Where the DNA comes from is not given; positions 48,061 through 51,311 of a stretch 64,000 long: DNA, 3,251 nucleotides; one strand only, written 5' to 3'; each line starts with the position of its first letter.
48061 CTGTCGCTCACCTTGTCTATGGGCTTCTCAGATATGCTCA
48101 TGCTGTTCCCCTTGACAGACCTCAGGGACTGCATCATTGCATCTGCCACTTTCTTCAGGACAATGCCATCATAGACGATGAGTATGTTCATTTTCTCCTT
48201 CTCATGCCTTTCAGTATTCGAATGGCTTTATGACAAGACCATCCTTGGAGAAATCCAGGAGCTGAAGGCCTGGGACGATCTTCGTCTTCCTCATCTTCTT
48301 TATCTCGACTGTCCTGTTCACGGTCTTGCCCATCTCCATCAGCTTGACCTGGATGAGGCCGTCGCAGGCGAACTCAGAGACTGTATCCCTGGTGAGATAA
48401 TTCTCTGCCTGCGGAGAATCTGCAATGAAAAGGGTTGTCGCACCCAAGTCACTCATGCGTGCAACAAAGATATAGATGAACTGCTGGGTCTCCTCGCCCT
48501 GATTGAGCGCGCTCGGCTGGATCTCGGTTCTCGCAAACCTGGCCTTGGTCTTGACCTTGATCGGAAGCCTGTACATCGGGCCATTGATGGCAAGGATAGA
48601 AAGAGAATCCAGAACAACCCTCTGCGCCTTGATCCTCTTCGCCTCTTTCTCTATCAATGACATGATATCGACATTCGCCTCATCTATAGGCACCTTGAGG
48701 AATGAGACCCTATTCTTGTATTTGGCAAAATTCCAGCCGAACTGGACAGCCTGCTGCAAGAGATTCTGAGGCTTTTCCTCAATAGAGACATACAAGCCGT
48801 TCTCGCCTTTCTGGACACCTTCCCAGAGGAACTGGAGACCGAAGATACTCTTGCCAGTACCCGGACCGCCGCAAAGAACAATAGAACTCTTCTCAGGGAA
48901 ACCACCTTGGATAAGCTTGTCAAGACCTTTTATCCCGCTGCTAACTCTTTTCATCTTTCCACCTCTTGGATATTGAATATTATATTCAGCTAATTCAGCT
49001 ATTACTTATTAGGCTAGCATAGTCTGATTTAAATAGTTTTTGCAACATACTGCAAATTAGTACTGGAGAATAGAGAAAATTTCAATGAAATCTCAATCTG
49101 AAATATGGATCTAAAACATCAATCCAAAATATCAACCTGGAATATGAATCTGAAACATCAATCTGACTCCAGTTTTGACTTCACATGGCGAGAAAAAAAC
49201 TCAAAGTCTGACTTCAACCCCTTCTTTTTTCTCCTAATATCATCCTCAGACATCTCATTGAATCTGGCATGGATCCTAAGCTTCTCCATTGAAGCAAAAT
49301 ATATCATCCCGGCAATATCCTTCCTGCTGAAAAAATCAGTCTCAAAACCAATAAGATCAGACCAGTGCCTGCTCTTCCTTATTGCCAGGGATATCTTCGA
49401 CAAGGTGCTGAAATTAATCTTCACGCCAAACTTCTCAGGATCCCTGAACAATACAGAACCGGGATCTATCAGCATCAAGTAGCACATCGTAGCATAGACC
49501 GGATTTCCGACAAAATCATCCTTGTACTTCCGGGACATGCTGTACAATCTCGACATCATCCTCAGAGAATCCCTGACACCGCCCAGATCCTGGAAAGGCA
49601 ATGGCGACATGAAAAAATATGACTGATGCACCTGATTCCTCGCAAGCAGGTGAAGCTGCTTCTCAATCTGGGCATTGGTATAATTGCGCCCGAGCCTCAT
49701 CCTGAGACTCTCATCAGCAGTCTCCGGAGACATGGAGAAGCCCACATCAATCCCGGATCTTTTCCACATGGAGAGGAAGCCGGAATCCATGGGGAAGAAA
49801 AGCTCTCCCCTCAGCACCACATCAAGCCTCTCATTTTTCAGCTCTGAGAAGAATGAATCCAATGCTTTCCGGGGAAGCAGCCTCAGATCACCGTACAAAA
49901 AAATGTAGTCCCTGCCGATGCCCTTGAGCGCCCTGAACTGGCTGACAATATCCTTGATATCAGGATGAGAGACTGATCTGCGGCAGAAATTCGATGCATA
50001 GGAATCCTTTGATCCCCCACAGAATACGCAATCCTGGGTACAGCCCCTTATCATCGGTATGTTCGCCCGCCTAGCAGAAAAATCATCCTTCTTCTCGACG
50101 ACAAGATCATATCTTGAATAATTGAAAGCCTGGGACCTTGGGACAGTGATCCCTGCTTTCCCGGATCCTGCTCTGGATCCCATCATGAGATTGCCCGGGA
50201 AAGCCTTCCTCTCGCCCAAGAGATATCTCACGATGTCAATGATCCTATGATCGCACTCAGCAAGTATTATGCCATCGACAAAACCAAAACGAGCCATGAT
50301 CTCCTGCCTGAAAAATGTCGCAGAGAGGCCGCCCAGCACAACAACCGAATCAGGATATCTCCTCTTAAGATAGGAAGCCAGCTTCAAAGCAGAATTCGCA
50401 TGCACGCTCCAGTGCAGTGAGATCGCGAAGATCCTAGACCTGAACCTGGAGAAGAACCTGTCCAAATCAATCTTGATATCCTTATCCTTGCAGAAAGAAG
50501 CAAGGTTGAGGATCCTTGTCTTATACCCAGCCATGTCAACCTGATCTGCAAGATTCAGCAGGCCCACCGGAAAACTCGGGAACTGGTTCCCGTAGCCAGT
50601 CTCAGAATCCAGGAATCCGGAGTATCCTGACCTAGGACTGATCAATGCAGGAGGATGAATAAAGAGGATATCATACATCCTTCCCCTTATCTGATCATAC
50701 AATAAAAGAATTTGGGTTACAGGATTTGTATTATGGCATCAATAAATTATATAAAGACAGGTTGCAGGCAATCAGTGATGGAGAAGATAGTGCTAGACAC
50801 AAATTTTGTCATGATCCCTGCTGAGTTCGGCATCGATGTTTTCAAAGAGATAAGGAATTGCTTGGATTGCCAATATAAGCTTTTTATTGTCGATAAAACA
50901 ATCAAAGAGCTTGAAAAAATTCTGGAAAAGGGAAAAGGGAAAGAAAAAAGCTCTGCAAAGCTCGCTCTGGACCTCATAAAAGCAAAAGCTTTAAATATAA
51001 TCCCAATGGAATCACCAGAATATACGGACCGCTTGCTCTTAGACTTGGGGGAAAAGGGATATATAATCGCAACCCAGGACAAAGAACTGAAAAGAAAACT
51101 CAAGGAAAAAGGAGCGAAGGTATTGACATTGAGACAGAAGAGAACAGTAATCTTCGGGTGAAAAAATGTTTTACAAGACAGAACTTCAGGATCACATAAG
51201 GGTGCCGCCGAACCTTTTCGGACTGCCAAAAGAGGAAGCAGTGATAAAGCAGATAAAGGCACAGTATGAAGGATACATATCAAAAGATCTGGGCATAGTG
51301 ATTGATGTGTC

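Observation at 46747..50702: Compact KaiC-like / flavodoxin-like / wHTH / KaiC-like cluster downstream of a B12-radical-SAM gene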

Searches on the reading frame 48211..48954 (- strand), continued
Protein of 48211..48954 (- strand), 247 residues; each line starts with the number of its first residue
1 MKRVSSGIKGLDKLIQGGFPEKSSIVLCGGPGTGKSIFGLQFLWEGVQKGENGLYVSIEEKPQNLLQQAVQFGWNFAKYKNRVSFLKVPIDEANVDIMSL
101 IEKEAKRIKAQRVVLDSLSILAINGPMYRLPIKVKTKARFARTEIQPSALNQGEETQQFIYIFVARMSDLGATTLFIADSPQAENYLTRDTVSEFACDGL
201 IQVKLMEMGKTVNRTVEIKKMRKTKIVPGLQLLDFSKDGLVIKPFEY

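Call 45: find_encoding_contigs(protein=P0004, flank=5000, max_places=1)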
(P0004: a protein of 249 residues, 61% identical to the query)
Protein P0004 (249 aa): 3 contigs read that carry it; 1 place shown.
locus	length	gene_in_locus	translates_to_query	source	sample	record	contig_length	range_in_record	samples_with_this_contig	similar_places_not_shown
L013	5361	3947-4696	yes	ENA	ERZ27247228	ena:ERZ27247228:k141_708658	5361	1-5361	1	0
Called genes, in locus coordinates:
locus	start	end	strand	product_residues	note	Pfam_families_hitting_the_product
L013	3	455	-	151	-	?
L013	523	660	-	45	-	-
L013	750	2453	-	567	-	PF00211:Guanylate_cyc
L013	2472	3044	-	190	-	-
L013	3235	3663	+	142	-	PF12724:Flavodoxin_5 (weak), PF00258:Flavodoxin_1 (weak)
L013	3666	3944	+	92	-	-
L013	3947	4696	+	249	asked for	PF06745:ATPase, PF13481:AAA_25 (weak), PF23442:DUF7125 (faint), PF06745:ATPase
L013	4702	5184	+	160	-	PF12724:Flavodoxin_5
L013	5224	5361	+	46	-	?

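Call 46: find_encoding_contigs(protein=P0033, flank=5000, max_places=1)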
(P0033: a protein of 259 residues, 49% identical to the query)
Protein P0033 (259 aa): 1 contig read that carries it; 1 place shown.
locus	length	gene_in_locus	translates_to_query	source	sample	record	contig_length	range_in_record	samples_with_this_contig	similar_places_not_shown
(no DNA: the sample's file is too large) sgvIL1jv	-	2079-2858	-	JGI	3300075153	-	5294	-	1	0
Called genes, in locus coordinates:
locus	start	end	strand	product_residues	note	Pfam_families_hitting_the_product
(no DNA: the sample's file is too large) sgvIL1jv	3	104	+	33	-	?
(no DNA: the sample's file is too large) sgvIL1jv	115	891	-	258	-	PF00535:Glycos_transf_2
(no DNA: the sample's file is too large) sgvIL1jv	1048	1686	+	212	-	-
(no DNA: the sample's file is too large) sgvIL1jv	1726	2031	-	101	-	-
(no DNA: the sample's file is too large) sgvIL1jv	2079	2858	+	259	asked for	PF13481:AAA_25 (faint), PF06745:ATPase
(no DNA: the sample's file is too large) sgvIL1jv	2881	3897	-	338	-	-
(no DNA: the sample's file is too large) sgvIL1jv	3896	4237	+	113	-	-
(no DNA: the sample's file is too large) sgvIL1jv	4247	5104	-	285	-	PF01944:SpoIIM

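Call 47: find_encoding_contigs(protein=P0034, flank=5000, max_places=1)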
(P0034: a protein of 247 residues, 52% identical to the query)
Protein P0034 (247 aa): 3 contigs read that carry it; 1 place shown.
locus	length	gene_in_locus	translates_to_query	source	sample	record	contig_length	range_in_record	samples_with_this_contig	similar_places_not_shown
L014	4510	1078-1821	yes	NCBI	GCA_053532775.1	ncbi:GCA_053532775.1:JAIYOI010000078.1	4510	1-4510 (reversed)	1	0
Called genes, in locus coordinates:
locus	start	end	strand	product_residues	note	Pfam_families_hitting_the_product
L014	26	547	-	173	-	-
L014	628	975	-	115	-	-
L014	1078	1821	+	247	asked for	PF03796:DnaB_C (weak), PF06745:ATPase, PF13481:AAA_25 (weak), PF23442:DUF7125 (faint), PF06745:ATPase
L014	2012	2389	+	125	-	-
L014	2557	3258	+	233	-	-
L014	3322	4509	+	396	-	?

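Call 54: search_solved_structures(query=window:48211-48954:-, max_evalue=0.00001)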
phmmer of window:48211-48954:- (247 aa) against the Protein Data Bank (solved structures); distinct sequences matched with E-value up to 0.00001: 44.
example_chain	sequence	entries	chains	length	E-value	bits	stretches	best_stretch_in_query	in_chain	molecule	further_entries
8zn5_B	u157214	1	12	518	7.6e-39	136.7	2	3-120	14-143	KaiC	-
8zn6_F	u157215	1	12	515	1.3e-37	132.7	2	3-119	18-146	KaiC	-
7dy1_A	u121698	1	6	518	5.1e-37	130.8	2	2-119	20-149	Circadian clock protein kinase KaiC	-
4o0m_A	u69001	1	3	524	5.5e-37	130.7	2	2-119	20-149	Circadian clock protein kinase KaiC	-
5jwq_A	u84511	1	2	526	6.6e-37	130.4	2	2-119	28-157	Circadian clock protein kinase KaiC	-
8jon_A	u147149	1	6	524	2.2e-35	125.4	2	4-119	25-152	Circadian clock oscillator protein KaiC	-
8zn7_D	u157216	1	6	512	5e-35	124.2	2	3-120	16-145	KaiC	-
7x1z_A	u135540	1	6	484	1e-34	123.2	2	5-242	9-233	Circadian clock oscillator protein KaiC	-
7dyi_A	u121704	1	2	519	1.2e-34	123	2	5-118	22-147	Circadian clock protein kinase KaiC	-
7x1y_A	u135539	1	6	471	1.3e-34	122.9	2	5-242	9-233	Circadian clock oscillator protein KaiC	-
7s65_A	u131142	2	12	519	1.6e-34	122.6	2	5-118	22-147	Circadian clock protein kinase KaiC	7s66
3s1a_A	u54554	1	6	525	1.6e-34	122.6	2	5-118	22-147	Circadian clock protein kinase kaiC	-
9ofh_A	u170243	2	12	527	1.7e-34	122.5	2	5-118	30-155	Circadian clock oscillator protein KaiC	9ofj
3k0c_A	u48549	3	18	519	1.7e-34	122.5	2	5-118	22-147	Circadian clock protein kinase KaiC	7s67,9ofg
4ijm_A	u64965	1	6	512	1.8e-34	122.4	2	5-118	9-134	Circadian clock protein kinase KaiC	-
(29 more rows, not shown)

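Call 80: search_protein_families(library=padloc, proteins=[window:48211-48954:-], max_evalue=0.001)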
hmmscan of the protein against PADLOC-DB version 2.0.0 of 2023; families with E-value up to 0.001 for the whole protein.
window:48211-48954:- (247 aa): 0 families

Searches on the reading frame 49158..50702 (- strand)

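Call 3: search_protein_families(library=pfam, proteins=[window:49158-50702:-], max_evalue=0.01)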
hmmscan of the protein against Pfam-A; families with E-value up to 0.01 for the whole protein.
window:49158-50702:- (514 aa): 2 families
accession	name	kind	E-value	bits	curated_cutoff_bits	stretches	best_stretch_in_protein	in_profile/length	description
PF04055.27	Radical_SAM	-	7.3e-11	42.9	29.5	1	215-380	1-163/166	Radical SAM superfamily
PF02310.24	B12-binding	-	1.1e-09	38.6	32.1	1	44-146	13-110/121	B12 binding domain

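Call 4: search_protein_families(library=ncbifam, proteins=[window:49158-50702:-], max_evalue=0.01)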
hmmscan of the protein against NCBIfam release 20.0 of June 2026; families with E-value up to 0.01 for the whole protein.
window:49158-50702:- (514 aa): 10 families
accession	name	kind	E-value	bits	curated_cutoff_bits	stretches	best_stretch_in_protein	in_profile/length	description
TIGR04190.1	B12_SAM_Ta0216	equivalog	1.8e-76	257.9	500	2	215-497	222-500/554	TIGR04190 family B12-binding domain/radical SAM domain protein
TIGR04385.1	B12_rSAM_cofa1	equivalog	3e-15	56.4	450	1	44-394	19-372/438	B12 lower ligand biosynthesis radical SAM protein BzaD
TIGR04367.1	HpnR_B12_rSAM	equivalog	1.3e-12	47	650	1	45-230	22-204/490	hopanoid C-3 methylase HpnR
TIGR02026.1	BchE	equivalog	2.2e-06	26.8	481.35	1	45-355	22-334/497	magnesium-protoporphyrin IX monomethyl ester anaerobic oxidative cyclase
NF050148.1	rSAM_ApyD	equivalog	3.1e-06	25.9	750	1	105-230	90-217/645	RiPP biosynthesis radical SAM protein ApyD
TIGR04072.2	rSAM_ladder_B12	equivalog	0.0001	21.1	360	1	41-387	14-350/443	lipid biosynthesis B12-binding/radical SAM protein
TIGR03975.1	rSAM_ocin_1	subfamily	0.00023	19.8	281.85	1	104-233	143-286/606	RiPP maturation radical SAM C-methyltransferase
TIGR04013.1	B12_SAM_MJ_1487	hypoth_equivalog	0.0004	19.3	251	1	80-260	35-193/382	TIGR04013 family B12-binding domain/radical SAM domain-containing protein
TIGR04014.1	B12_SAM_MJ_0865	equivalog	0.0016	17.3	360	1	65-267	15-209/434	methyl-coenzyme M reductase glutamine C-methyltransferase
NF033712.0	B12_rSAM_KedN5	subfamily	0.0053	15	700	0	84-168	58-141/624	KedN5 family methylcobalamin-dependent radical SAM C-methyltransferase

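Call 80: search_protein_families(library=padloc, proteins=[window:49158-50702:-], max_evalue=0.001)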
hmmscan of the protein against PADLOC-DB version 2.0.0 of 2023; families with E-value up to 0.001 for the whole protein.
window:49158-50702:- (514 aa): 0 families

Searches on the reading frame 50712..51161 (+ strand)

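Call 3: search_protein_families(library=pfam, proteins=[window:50712-51161:+], max_evalue=0.01)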
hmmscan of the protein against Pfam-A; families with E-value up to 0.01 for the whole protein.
window:50712-51161:+ (149 aa): 2 families
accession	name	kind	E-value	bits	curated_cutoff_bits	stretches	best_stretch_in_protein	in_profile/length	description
PF18477.7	PIN_9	-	1e-23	84.2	26.3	1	26-143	1-116/116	PIN like domain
PF04900.18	Fcf1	-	4.4e-05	24.2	21.4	1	49-133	1-82/99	Fcf1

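Call 4: search_protein_families(library=ncbifam, proteins=[window:50712-51161:+], max_evalue=0.01)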
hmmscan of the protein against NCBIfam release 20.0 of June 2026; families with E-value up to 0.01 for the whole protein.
window:50712-51161:+ (149 aa): 0 families
